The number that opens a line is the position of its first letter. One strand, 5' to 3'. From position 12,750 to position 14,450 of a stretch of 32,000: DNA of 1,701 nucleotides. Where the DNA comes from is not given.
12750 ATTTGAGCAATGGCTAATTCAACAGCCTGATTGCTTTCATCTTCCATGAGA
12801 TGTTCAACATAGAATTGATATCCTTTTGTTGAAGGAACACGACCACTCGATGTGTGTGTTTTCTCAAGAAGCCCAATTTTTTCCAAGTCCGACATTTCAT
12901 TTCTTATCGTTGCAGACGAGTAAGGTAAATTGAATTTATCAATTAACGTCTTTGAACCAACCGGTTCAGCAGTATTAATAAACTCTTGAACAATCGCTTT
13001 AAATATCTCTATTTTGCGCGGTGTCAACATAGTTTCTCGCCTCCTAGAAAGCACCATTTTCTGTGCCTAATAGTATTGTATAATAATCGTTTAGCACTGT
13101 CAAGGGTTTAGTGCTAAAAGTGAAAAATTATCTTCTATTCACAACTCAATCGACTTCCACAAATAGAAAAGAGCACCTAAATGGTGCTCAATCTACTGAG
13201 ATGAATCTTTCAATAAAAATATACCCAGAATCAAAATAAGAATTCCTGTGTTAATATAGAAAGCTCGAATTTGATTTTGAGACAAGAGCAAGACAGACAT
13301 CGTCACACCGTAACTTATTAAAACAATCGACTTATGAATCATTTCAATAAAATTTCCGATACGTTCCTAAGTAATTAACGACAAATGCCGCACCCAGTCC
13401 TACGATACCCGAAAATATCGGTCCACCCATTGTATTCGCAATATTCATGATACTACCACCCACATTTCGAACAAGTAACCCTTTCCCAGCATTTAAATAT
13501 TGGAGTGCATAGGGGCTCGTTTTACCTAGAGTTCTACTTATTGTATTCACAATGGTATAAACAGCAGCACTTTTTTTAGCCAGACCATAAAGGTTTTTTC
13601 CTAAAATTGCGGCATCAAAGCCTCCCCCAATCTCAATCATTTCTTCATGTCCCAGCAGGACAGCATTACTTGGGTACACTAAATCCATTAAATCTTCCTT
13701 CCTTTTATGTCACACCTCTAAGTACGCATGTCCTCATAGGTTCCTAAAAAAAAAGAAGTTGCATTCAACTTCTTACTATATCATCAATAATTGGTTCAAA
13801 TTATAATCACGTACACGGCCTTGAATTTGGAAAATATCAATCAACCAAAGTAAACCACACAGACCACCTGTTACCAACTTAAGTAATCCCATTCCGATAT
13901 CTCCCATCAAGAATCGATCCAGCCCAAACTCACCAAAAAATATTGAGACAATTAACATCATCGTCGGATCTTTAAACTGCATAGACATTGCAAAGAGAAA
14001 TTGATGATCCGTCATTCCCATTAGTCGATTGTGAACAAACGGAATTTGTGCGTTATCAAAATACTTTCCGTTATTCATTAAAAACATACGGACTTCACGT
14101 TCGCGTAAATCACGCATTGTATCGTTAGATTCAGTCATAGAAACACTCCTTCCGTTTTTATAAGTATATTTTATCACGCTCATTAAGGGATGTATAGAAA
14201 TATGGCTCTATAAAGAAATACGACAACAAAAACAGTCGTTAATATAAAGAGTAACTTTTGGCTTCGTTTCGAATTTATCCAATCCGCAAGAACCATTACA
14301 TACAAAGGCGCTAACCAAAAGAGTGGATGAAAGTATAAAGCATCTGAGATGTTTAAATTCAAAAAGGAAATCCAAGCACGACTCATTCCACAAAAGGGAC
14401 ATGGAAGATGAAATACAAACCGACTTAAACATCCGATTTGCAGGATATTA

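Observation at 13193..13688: Orphan double-glycine-leader peptide with an unusually long cationic mature domain, plus an untracked 49-aa two-TM ORF: candidate new bacteriocin/immunity pair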

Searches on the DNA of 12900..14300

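Call 47: search_rna_families(source=window, start=12900, end=14300, threshold=evalue, max_evalue=1)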
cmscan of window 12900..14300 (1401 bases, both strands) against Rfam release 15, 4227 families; matches with E-value up to 1: 0.
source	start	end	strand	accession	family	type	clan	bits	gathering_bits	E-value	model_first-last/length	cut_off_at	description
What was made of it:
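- Tried and rejected: Rfam on 12900-14300 gave no match (call 47).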

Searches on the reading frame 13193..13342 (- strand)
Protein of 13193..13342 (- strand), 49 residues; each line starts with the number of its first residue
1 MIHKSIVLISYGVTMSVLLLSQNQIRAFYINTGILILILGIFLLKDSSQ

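Call 4: search_protein_families(library=pfam, proteins=[window:13193-13342:-], max_evalue=1)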
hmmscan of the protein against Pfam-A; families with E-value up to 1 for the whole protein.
window:13193-13342:- (49 aa): 1 family
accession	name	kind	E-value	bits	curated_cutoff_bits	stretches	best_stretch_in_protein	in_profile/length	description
PF15562.11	Imm17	-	0.22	11.9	25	1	21-43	38-60/61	Immunity protein 17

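Call 5: search_protein_families(library=ncbifam, proteins=[window:13193-13342:-], max_evalue=1)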
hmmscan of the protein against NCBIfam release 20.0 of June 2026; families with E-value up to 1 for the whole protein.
window:13193-13342:- (49 aa): 0 families
